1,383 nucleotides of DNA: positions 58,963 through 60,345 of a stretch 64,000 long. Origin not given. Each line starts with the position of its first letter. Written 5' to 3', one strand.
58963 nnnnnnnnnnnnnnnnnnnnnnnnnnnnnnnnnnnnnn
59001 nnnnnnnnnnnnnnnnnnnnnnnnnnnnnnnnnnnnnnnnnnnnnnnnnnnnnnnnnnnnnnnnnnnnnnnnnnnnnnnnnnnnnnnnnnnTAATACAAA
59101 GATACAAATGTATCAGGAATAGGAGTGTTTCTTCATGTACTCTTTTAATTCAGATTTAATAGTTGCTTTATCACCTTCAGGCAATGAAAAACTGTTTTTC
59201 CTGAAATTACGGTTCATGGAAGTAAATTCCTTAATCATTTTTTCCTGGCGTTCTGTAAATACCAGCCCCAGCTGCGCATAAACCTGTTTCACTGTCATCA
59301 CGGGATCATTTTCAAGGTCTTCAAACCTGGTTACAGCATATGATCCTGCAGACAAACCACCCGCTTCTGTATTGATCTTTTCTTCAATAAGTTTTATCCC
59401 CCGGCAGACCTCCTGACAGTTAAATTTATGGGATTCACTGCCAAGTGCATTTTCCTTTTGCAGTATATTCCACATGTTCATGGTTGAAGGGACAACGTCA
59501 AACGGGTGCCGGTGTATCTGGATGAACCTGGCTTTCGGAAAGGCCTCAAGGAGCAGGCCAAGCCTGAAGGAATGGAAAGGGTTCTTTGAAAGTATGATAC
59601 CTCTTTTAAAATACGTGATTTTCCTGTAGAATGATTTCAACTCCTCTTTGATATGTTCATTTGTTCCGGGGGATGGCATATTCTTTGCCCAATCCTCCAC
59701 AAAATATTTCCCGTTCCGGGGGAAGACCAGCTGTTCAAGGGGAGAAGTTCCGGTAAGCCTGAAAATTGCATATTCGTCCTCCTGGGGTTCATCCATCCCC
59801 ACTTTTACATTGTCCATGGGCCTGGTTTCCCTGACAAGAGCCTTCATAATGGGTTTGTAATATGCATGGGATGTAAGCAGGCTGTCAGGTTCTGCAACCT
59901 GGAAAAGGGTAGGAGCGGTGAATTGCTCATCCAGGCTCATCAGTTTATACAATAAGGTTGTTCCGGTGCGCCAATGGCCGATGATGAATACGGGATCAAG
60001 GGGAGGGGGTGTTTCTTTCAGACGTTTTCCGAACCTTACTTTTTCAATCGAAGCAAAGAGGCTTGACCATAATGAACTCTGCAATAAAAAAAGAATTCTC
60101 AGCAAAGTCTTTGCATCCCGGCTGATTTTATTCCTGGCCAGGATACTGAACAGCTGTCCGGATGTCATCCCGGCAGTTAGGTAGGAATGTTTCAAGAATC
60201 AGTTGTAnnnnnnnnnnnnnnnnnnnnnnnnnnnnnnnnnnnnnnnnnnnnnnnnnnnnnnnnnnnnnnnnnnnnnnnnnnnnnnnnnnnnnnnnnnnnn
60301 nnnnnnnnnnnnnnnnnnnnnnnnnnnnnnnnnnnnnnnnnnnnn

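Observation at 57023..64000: Compact ACP-centred tailoring cluster that continues beyond the window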

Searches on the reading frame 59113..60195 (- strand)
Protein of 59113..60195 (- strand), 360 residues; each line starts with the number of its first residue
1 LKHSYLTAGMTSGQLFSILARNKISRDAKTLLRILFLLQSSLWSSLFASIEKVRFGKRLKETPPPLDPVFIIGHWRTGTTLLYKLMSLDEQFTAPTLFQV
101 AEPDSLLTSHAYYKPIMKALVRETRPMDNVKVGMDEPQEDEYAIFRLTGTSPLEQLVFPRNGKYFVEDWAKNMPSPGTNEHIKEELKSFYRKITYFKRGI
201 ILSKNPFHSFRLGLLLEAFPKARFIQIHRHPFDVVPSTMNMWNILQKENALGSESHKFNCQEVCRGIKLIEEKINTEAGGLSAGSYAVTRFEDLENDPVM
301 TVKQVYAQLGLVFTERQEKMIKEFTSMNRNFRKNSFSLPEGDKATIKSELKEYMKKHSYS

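Call 3: search_protein_families(library=pfam, proteins=[window:59113-60195:-], max_evalue=0.01)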
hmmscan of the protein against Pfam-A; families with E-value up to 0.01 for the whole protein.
window:59113-60195:- (360 aa): 2 families
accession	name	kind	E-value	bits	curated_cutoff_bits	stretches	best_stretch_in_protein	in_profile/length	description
PF13469.12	Sulfotransfer_3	-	2.4e-29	103.6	27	1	68-314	1-215/216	Sulfotransferase family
PF00685.33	Sulfotransfer_1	-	1.1e-08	35.3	22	1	67-328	2-199/255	Sulfotransferase domain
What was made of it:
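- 59113..60195 (-): PAPS-dependent sulfotransferase of the mycobacterial Stf type, 360 aa from the TTG start. Accessory gene. Pfam Sulfotransfer_3 at 2e-29 (call 3).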

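Call 4: search_protein_families(library=ncbifam, proteins=[window:59113-60195:-], max_evalue=0.01)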
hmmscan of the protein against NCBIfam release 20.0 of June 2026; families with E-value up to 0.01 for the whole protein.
window:59113-60195:- (360 aa): 0 families

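Call 8: find_homologous_proteins(query=window:59113-60195:-)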
Query window:59113-60195:- (360 aa): 910 proteins with E <= 0.001 among 2691 candidates; the best 120 are listed.
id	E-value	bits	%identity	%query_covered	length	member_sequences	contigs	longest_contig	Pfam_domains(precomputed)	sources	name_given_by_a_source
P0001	4.7e-234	794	100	98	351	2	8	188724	PF13469.13,PF00685.34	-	-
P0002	1.5e-215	733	91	98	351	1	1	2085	PF13469.13,PF00685.34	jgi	-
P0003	1.1e-196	671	82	100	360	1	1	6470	PF13469.13,PF00685.34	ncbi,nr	ncbi:MAG: sulfotransferase [Bacteroidetes bacterium]|nr:sulfotransferase [Bacteroidota bacterium]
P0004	1.2e-160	552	68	100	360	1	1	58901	PF13469.13,PF00685.34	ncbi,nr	ncbi:MAG: sulfotransferase [Bacteroidetes bacterium]|nr:sulfotransferase [Bacteroidota bacterium]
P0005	2.7e-146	505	64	98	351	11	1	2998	PF13469.13,PF00685.34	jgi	-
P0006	2.8e-145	502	64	98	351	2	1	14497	PF13469.13,PF00685.34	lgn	-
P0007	9.5e-145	500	65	98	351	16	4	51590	PF13469.13,PF00685.34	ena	-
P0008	1.4e-144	500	63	98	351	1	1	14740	PF13469.13,PF00685.34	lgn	-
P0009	1.9e-144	499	63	98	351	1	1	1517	PF13469.13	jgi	-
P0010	5.3e-143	494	60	99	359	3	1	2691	PF13469.13,PF00685.34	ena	-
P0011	3.2e-140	485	73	82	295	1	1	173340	PF13469.13,PF00685.34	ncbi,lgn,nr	ncbi:MAG: sulfotransferase [Bacteroidetes bacterium]|nr:sulfotransferase [Bacteroidota bacterium]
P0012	5.9e-140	484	61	100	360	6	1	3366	PF13469.13,PF00685.34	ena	-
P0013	8.1e-138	477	59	97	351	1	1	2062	PF13469.13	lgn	-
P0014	1.2e-136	473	60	98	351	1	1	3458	PF13469.13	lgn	-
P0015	2.5e-135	469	61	98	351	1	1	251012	PF13469.13,PF00685.34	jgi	-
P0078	6.5e-102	359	47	99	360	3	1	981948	PF13469.13,PF00685.34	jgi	jgi:hypothetical protein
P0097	5.8e-100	353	47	100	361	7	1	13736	PF13469.13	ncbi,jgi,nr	ncbi:MAG: sulfotransferase [Chlorobi bacterium]|nr:sulfotransferase [Chlorobiota bacterium]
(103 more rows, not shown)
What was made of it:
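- JGI's automatic label for many homologues is the Stf3 type, a menaquinone-lipid sulfotransferase (call 8).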

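Call 9: find_encoding_contigs(protein=P0001, flank=10000, max_places=6)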
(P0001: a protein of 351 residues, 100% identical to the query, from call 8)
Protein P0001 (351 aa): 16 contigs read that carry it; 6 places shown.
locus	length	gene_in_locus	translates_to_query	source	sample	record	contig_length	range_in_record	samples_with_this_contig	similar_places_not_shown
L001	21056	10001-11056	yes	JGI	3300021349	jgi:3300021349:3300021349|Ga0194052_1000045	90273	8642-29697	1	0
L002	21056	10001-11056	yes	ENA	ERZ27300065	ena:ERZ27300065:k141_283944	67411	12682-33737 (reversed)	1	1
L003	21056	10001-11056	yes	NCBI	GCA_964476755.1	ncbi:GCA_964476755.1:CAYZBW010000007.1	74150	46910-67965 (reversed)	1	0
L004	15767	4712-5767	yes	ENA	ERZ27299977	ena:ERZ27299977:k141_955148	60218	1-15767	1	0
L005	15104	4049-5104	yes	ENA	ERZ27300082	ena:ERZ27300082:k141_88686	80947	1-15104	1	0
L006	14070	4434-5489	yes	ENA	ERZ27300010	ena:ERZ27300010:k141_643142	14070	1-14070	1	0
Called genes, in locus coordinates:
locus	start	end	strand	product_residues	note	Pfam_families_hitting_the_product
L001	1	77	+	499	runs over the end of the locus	PF01266:DAO (faint), PF01593:Amino_oxidase, PF01946:Thi4 (faint), PF13450:NAD_binding_8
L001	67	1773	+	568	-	PF03417:AAT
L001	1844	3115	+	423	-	PF02310:B12-binding, PF04055:Radical_SAM (faint)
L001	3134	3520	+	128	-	-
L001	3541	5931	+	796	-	PF13620:CarboxypepD_reg, PF13715:CarbopepD_reg_2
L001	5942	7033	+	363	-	PF08100:Dimerisation, PF00891:Methyltransf_2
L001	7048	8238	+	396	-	PF12679:ABC2_membrane_2, PF12698:ABC2_membrane_3, PF01061:ABC2_membrane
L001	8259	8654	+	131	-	-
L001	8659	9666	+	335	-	PF14399:BtrH_N, PF16169:DUF4872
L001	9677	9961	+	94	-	PF00550:PP-binding (weak)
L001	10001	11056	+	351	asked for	PF00685:Sulfotransfer_1, PF13469:Sulfotransfer_3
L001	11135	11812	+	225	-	-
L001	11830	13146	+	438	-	PF00501:AMP-binding, PF14535:AMP-binding_C_2 (weak)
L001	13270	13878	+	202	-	-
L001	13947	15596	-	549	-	PF07969:Amidohydro_3, PF01979:Amidohydro_1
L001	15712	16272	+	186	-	PF20221:DUF6580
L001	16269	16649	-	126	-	PF00166:Cpn10 (weak)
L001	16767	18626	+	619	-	PF02518:HATPase_c (weak), PF13589:HATPase_c_3, PF01119:DNA_mis_repair, PF08676:MutL_C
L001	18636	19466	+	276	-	PF01694:Rhomboid, PF08551:DUF1751 (weak), PF01694:Rhomboid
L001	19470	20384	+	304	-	PF01694:Rhomboid, PF20216:DUF6576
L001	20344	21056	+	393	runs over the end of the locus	PF28535:DUF8431, PF03372:Exo_endo_phos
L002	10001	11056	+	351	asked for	PF00685:Sulfotransfer_1, PF13469:Sulfotransfer_3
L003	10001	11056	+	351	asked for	PF00685:Sulfotransfer_1, PF13469:Sulfotransfer_3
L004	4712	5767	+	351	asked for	PF00685:Sulfotransfer_1, PF13469:Sulfotransfer_3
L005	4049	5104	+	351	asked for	PF00685:Sulfotransfer_1, PF13469:Sulfotransfer_3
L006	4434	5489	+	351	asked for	PF00685:Sulfotransfer_1, PF13469:Sulfotransfer_3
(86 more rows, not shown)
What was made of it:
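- Checked: The full-length 363-aa protein on identical contigs also has the Dimerisation domain (call 9), so it is COMT-like.
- Tried and rejected: The look-up worked through the sulfotransferase (call 9).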

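Call 13: search_protein_families(library=ncbifam, proteins=[L001:64-1773:+, L001:1844-3115:+, L001:3134-3520:+, L001:3541-5931:+, L001:5942-7033:+, L001:11135-11812:+, L001:13270-13878:+], max_evalue=0.01)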
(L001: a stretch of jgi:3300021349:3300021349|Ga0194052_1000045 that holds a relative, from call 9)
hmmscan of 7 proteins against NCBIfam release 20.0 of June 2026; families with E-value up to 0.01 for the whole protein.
L001:64-1773:+ (569 aa): 1 family
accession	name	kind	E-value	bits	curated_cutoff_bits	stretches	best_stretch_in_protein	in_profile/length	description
NF040521.1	C45_proenzyme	subfamily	7.5e-68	229.2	85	1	80-421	1-311/313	C45 family autoproteolytic acyltransferase/hydrolase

L001:1844-3115:+ (423 aa): 17 families
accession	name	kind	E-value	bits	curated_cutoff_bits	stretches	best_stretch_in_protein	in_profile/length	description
TIGR04013.1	B12_SAM_MJ_1487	hypoth_equivalog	4e-16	58.8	251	1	30-218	17-209/382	TIGR04013 family B12-binding domain/radical SAM domain-containing protein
TIGR03471.1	HpnJ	equivalog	3.4e-12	46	577.6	1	167-378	200-434/472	hopanoid biosynthesis associated radical SAM protein HpnJ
TIGR02026.1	BchE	equivalog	2.2e-11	43.3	481.35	1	274-369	327-420/497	magnesium-protoporphyrin IX monomethyl ester anaerobic oxidative cyclase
TIGR04014.1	B12_SAM_MJ_0865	equivalog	8.1e-10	38.1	360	1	55-206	39-202/434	methyl-coenzyme M reductase glutamine C-methyltransferase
TIGR04072.2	rSAM_ladder_B12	equivalog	8.5e-10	37.8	360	1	73-215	88-235/443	lipid biosynthesis B12-binding/radical SAM protein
TIGR04367.1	HpnR_B12_rSAM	equivalog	1.4e-07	30.5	650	1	58-230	64-252/490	hopanoid C-3 methylase HpnR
NF033070.1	rSAM_AprD4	equivalog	1.5e-06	27.4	500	1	283-367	337-422/456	AprD4 family radical SAM diol-dehydratase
NF038361.1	rSAM_Sden_1168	equivalog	2e-06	26.6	575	1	157-240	276-361/560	Sden_1168 family B12-binding radical SAM P-methyltransferase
TIGR04479.1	bcpD_PhpK_rSAM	subfamily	6e-06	24.9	600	1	148-311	225-408/504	PhpK family radical SAM P-methyltransferase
NF040546.1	rSAM_CUAEP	equivalog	1.7e-05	23.7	500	1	38-203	32-210/468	CUAEP/CCAEP-tail radical SAM (seleno)protein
NF040542.1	rSAM_RCCLKC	equivalog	0.00014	21.1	450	1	38-133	30-130/423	arsinothricin biosynthesis radical SAM protein ArsL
NF004911.0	PRK06267.1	equivalog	0.0004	19.7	305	1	270-328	153-210/351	hypothetical protein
TIGR04385.1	B12_rSAM_cofa1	equivalog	0.0012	18.2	450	1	139-206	169-237/438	B12 lower ligand biosynthesis radical SAM protein BzaD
NF045585.1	rSAM_slr0320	equivalog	0.0027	16.3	775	0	68-207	125-278/511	photosystem II high light acclimation radical SAM protein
TIGR04295.1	B12_rSAM_oligo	hypoth_equivalog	0.0032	16.2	400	1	168-218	204-256/422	TIGR04295 family B12-binding domain-containing radical SAM protein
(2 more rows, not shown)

L001:3134-3520:+ (128 aa): 0 families

L001:3541-5931:+ (796 aa): 1 family
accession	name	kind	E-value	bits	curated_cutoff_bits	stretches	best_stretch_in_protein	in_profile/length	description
NF052345.1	S_layer_anammox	exception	0.00043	17.8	1400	1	34-117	1313-1394/1596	Kustd1514 family S-layer glycoprotein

L001:5942-7033:+ (363 aa): 5 families
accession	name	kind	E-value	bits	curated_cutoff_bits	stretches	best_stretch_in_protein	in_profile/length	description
TIGR02716.1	C20_methyl_CrtF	equivalog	8.6e-13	48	276.1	1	52-323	9-277/306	bacteriochlorophyllide d C-20 methyltransferase BchU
NF053543.1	FlxJ_fam_MTase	equivalog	2.1e-07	30.2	560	1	56-302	36-287/352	FlxJ family methyltransferase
TIGR04543.1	ketoArg_3Met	equivalog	5.3e-06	25.7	425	0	40-114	11-85/336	2-ketoarginine methyltransferase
NF000133.1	Erm32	exception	0.00012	21.7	550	1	198-231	92-125/280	23S rRNA (guanine(748)-N(1))-methyltransferase Erm(32)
TIGR04371.1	methyltran_NanM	subfamily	0.008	15.7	44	0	194-237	148-191/273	putative sugar O-methyltransferase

L001:11135-11812:+ (225 aa): 0 families

L001:13270-13878:+ (202 aa): 0 families
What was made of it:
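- On FlxJ methyltransferase of flexirubin clusters: 30 bits against a cutoff of 560 for the full-length OMT (call 13).
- Tried and rejected: Rejected: the canonical FlxJ methyltransferase (call 13).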

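Call 15: find_related_loci(query=L001:64-1773:+, collection=metagenome_contigs, flank=10000)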
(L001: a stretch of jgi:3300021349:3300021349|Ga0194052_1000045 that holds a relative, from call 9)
Query L001:64-1773:+ (569 aa) in metagenome_contigs; peptide patterns used: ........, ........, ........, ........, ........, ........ (x = any residue, [..] = any of these).
582 stretches matched a pattern; 436 encode a relative of the query (tblastn E <= 1e-3); the best 80 are kept; 80 distinct loci.
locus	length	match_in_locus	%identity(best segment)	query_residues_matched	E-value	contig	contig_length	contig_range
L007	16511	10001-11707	100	1-569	0e+0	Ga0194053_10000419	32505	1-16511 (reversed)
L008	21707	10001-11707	74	1-569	0e+0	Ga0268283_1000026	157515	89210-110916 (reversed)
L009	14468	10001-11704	74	2-569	0e+0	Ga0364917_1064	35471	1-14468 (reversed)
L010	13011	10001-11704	72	2-569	0e+0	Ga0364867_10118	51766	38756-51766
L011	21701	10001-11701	73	2-568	0e+0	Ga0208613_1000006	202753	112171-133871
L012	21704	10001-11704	73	2-569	0e+0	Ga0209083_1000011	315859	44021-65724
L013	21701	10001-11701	74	2-568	0e+0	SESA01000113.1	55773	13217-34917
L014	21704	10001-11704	73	2-569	0e+0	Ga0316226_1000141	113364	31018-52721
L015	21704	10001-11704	68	1-568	0e+0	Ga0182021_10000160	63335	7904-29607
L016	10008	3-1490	77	72-567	0e+0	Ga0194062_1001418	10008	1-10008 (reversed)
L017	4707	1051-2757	57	4-568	0e+0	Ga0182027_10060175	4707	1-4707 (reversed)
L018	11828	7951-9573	59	27-567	0e+0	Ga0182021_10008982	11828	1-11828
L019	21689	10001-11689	57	2-564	0e+0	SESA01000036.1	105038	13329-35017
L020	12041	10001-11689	59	2-564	0e+0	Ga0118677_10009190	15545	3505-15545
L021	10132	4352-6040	56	4-562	0e+0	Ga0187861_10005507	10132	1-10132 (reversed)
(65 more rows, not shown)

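Call 17: search_protein_families(library=ncbifam, proteins=[L007:48-563:+, L007:593-2017:-, L007:2014-3354:-, L007:3332-4606:+, L007:4649-8518:+, L007:8515-10014:+], max_evalue=0.001)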
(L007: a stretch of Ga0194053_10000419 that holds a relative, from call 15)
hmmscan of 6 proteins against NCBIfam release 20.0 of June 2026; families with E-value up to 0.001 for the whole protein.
L007:48-563:+ (171 aa): 5 families
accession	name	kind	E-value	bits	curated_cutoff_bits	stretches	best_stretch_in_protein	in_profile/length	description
TIGR03131.1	malonate_mdcH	equivalog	1.4e-25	90.3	297.9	1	1-149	123-269/297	malonate decarboxylase subunit epsilon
TIGR00128.1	fabD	equivalog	1.3e-21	77.3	260.9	1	1-149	131-280/290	ACP S-malonyltransferase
TIGR02813.1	omega_3_PfaA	subfamily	8e-12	42.7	1010.1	1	13-150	735-874/2582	polyketide-type polyunsaturated fatty acid synthase PfaA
NF045894.1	PKS_plus_SDR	equivalog_domain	6.5e-11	40.6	1740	1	5-150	665-809/1515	type I polyketide synthase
NF037940.1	PKS_MbtD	equivalog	7.6e-06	24.2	1150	1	21-143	242-361/978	mycobactin polyketide synthase MbtD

L007:593-2017:- (474 aa): 22 families
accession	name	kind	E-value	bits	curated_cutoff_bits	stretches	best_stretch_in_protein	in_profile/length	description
TIGR04072.2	rSAM_ladder_B12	equivalog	1.3e-88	297.6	360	1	3-429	1-415/443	lipid biosynthesis B12-binding/radical SAM protein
TIGR04385.1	B12_rSAM_cofa1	equivalog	3.8e-52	178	450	1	19-403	19-412/438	B12 lower ligand biosynthesis radical SAM protein BzaD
TIGR04428.1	B12_rSAM_trp_MT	equivalog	7.4e-38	130.2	500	2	183-382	210-418/558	tryptophan 2-C-methyltransferase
TIGR04479.1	bcpD_PhpK_rSAM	subfamily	3e-31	108.3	600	1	111-364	163-412/504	PhpK family radical SAM P-methyltransferase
TIGR03471.1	HpnJ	equivalog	3.8e-28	98.6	577.6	1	176-394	184-396/472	hopanoid biosynthesis associated radical SAM protein HpnJ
NF033070.1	rSAM_AprD4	equivalog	1.2e-20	73.8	500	1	180-396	187-401/456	AprD4 family radical SAM diol-dehydratase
TIGR04013.1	B12_SAM_MJ_1487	hypoth_equivalog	4.2e-19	68.6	251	1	92-232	67-194/382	TIGR04013 family B12-binding domain/radical SAM domain-containing protein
TIGR02026.1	BchE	equivalog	1.1e-18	67.4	481.35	1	95-385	91-387/497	magnesium-protoporphyrin IX monomethyl ester anaerobic oxidative cyclase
TIGR04014.1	B12_SAM_MJ_0865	equivalog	4.5e-14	52.1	360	1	85-387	58-360/434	methyl-coenzyme M reductase glutamine C-methyltransferase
NF050148.1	rSAM_ApyD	equivalog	9e-14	50.8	750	1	93-383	100-391/645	RiPP biosynthesis radical SAM protein ApyD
TIGR04367.1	HpnR_B12_rSAM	equivalog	1.3e-12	47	650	1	19-315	21-308/490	hopanoid C-3 methylase HpnR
NF040546.1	rSAM_CUAEP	equivalog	2.5e-12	46.2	500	1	106-379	86-362/468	CUAEP/CCAEP-tail radical SAM (seleno)protein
NF045585.1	rSAM_slr0320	equivalog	1.5e-11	43.6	775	1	183-319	227-366/511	photosystem II high light acclimation radical SAM protein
TIGR04190.1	B12_SAM_Ta0216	equivalog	1.7e-09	36.8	500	1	172-356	202-390/554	TIGR04190 family B12-binding domain/radical SAM domain protein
TIGR03975.1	rSAM_ocin_1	subfamily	1.9e-09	36.6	281.85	1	120-357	183-427/606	RiPP maturation radical SAM C-methyltransferase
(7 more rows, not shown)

L007:2014-3354:- (446 aa): 17 families
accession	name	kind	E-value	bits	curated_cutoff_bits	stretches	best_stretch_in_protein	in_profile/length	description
TIGR04367.1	HpnR_B12_rSAM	equivalog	3.4e-39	134.7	650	1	35-432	21-404/490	hopanoid C-3 methylase HpnR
TIGR02026.1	BchE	equivalog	1.2e-31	110.2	481.35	1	35-424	21-410/497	magnesium-protoporphyrin IX monomethyl ester anaerobic oxidative cyclase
NF050148.1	rSAM_ApyD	equivalog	4.2e-22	78.3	750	1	34-410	23-402/645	RiPP biosynthesis radical SAM protein ApyD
TIGR03471.1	HpnJ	equivalog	2.1e-16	59.9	577.6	1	98-404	85-390/472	hopanoid biosynthesis associated radical SAM protein HpnJ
NF038361.1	rSAM_Sden_1168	equivalog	1.4e-13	50.3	575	1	177-361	244-432/560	Sden_1168 family B12-binding radical SAM P-methyltransferase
TIGR04479.1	bcpD_PhpK_rSAM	subfamily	3.8e-13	48.6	600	1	144-360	184-389/504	PhpK family radical SAM P-methyltransferase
TIGR03975.1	rSAM_ocin_1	subfamily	8.8e-13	47.6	281.85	1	75-359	122-409/606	RiPP maturation radical SAM C-methyltransferase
TIGR04013.1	B12_SAM_MJ_1487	hypoth_equivalog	6.4e-11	41.7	251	1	98-373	57-328/382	TIGR04013 family B12-binding domain/radical SAM domain-containing protein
NF040546.1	rSAM_CUAEP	equivalog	1.1e-10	40.8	500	1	132-359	99-320/468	CUAEP/CCAEP-tail radical SAM (seleno)protein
NF040542.1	rSAM_RCCLKC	equivalog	6.3e-10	38.8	450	1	97-376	65-347/423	arsinothricin biosynthesis radical SAM protein ArsL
TIGR04014.1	B12_SAM_MJ_0865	equivalog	9e-10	37.9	360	1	132-410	90-367/434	methyl-coenzyme M reductase glutamine C-methyltransferase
NF033712.0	B12_rSAM_KedN5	subfamily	1.3e-09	36.8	700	1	68-314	49-302/624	KedN5 family methylcobalamin-dependent radical SAM C-methyltransferase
TIGR04385.1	B12_rSAM_cofa1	equivalog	1.7e-07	30.9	450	1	36-287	20-269/438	B12 lower ligand biosynthesis radical SAM protein BzaD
TIGR04295.1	B12_rSAM_oligo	hypoth_equivalog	1.2e-06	27.5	400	1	77-285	70-274/422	TIGR04295 family B12-binding domain-containing radical SAM protein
TIGR01125.1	TIGR01125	equivalog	2.1e-06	27.1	356.95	1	204-252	129-176/432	30S ribosomal protein S12 methylthiotransferase RimO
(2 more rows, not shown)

L007:3332-4606:+ (424 aa): 12 families
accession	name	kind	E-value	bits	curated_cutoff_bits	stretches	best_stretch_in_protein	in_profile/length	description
NF058614.1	PPMAGASynPpgS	equivalog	5.8e-21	74.9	370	1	46-237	4-198/226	polyprenyl-phospho-N-acetylgalactosaminyl synthase PpgS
TIGR04182.1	glyco_TIGR04182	equivalog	4.2e-20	72.3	325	1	44-254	2-211/293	S-layer glycoprotein N-glycosyltransferase AglJ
NF041391.1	DPhHxTase_Halo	equivalog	1.3e-12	47.1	375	1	50-253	3-201/213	dolichyl-phosphate hexose transferase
TIGR03937.1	PgaC_IcaA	equivalog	1.2e-09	37.7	422.3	1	12-129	18-136/407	poly-beta-1,6-N-acetyl-D-glucosamine synthase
TIGR03546.1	TIGR03546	subfamily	8.1e-08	32.3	79.45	1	294-421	10-138/154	TIGR03546 family protein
NF041875.1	EPS_EpsD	equivalog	3.7e-07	29.9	370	1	46-154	3-115/325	exopolysaccharide biosynthesis glycosyltransferase EpsD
TIGR03111.1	glyc2_xrt_Gpos1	hypoth_equivalog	8.4e-07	28.1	363.95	1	43-147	50-160/439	TIGR03111 family XrtG-associated glycosyltransferase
NF047382.1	T4SS_eff_BspA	equivalog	3.7e-06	26.9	300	1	290-422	33-172/179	type IV secretion system effector BspA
TIGR04283.1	glyco_like_mftF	equivalog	4.3e-06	26.5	182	1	46-113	3-70/221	TIGR04283 family arsenosugar biosynthesis glycosyltransferase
NF047683.1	TeichurnBiosyTuaG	equivalog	5e-05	23.1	400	1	44-146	8-114/252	teichuronic acid biosynthesis protein TuaG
NF007986.1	PRK10714.1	equivalog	0.00012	21.2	529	1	44-155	8-125/316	undecaprenyl-phosphate 4-deoxy-4-formamido-L-arabinose transferase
NF007482.0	PRK10073.1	equivalog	0.00071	18.7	423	0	43-129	7-96/334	glycosyltransferase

L007:4649-8518:+ (1289 aa): 19 families
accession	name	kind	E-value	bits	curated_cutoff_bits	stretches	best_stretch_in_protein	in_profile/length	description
TIGR00921.1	2A067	subfamily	2.6e-30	105.1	351.9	2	254-411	566-730/733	hydrophobe/amphiphile efflux-3 (HAE3) family transporter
TIGR03480.1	HpnN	hypoth_equivalog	7.7e-27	93.6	751.85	2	663-803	714-854/862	hopanoid biosynthesis associated RND transporter like protein HpnN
TIGR00833.1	actII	subfamily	1.7e-14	53.1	874.7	1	204-410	110-327/910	MMPL family RND transporter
TIGR00530.1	AGP_acyltrn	subfamily_domain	6e-14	51.9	102.95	1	890-1002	11-128/130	1-acylglycerol-3-phosphate O-acyltransferase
NF045600.2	BstA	equivalog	1.8e-12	46.1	1400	2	650-804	742-893/903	sterol transporter cytoplasmic membrane protein BstA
TIGR01983.1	UbiG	equivalog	2.1e-07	30.5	102.95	1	1107-1214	49-157/228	bifunctional 2-polyprenyl-6-hydroxyphenol methylase/3-demethylubiquinol 3-O-methyltransferase UbiG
NF043040.1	corrin_prot_MT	hypoth_equivalog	2.6e-07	30.3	180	1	1099-1211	33-150/216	corrinoid protein-associated methyltransferase CpaM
TIGR02072.1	BioC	equivalog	6.7e-07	29.4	184.95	1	1108-1211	35-135/244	malonyl-ACP O-methyltransferase BioC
NF005291.0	PRK06814.1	equivalog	9.8e-07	27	1349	1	835-1031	404-587/1140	acyl-[ACP]--phospholipid O-acyltransferase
NF002463.0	PRK01683.1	equivalog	1.3e-06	28.2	297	1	1108-1221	32-141/258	trans-aconitate 2-methyltransferase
TIGR02021.1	BchM-ChlM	equivalog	1.9e-06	27.5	158.9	1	1109-1204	56-150/218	magnesium protoporphyrin IX methyltransferase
NF052374.1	HopndTporHpnN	equivalog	2.4e-06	26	1100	1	663-804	714-853/858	hopanoid transporter HpnN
NF006386.0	PRK08633.1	equivalog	4.7e-06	24.6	1221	1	896-1005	442-553/1147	acyl-[ACP]--phospholipid O-acyltransferase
NF010703.0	PRK14103.1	equivalog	7.5e-06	25.5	320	1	1109-1208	31-124/256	trans-aconitate 2-methyltransferase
NF000499.2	Erm23S_rRNA_broad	equivalog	4.1e-05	23.1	212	1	1100-1180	15-94/244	23S ribosomal RNA methyltransferase Erm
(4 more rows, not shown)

L007:8515-10014:+ (499 aa): 19 families
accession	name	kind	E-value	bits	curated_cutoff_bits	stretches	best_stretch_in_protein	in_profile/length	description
TIGR02733.1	desat_CrtD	equivalog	6.6e-30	104.2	549.7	2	212-486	225-489/492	C-3',4' desaturase CrtD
TIGR02730.1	carot_isom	equivalog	7.6e-24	84.4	586.9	2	217-472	227-475/493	carotenoid isomerase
NF058655.1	CrtID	equivalog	6.1e-15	55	640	1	6-351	1-352/478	bifunctional phytoene desaturase/3,4-desaturase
NF045637.1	carotdesatCrtDProt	equivalog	8e-15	54.3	580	2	6-55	1-50/485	1-hydroxycarotenoid 3,4-desaturase CrtD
TIGR02734.1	crtI_fam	subfamily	8.6e-15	54.4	238.1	1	6-319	1-322/504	phytoene desaturase family protein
NF045689.1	BCarotKetCrtO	equivalog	4.8e-12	45.2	1000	1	1-41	1-41/563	beta-carotene ketolase CrtO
NF005560.0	PRK07233.1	equivalog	2.2e-10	39.9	252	1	6-58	3-55/435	hypothetical protein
TIGR03467.1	HpnE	equivalog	3.8e-09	36.4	283.05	1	6-59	1-56/430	hydroxysqualene dehydroxylase HpnE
NF042421.1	hydcarot_desat_CrtD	equivalog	2.7e-07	29.4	500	1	6-134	4-129/487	1-hydroxycarotenoid 3,4-desaturase CrtD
TIGR00292.1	TIGR00292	equivalog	3.3e-06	26.5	148.3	1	4-42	22-60/254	sulfide-dependent adenosine diphosphate thiazole synthase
NF005548.0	PRK07208.1-4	equivalog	3.5e-06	25.9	389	1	3-58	3-58/488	hypothetical protein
TIGR00275.1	TIGR00275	subfamily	3.2e-05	22.9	183.8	0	214-268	101-155/401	aminoacetone oxidase family FAD-binding enzyme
NF040505.1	ArsO_flavin_mono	equivalog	7.5e-05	22.3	425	1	4-45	1-42/346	ArsO family NAD(P)H-dependent flavin-containing monooxygenase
NF005545.0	PRK07208.1-1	equivalog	0.00014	20.4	451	1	4-59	8-64/504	hypothetical protein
NF004945.0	PRK06292.2-3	equivalog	0.00022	20.3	494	1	1-43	1-43/457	dihydrolipoyl dehydrogenase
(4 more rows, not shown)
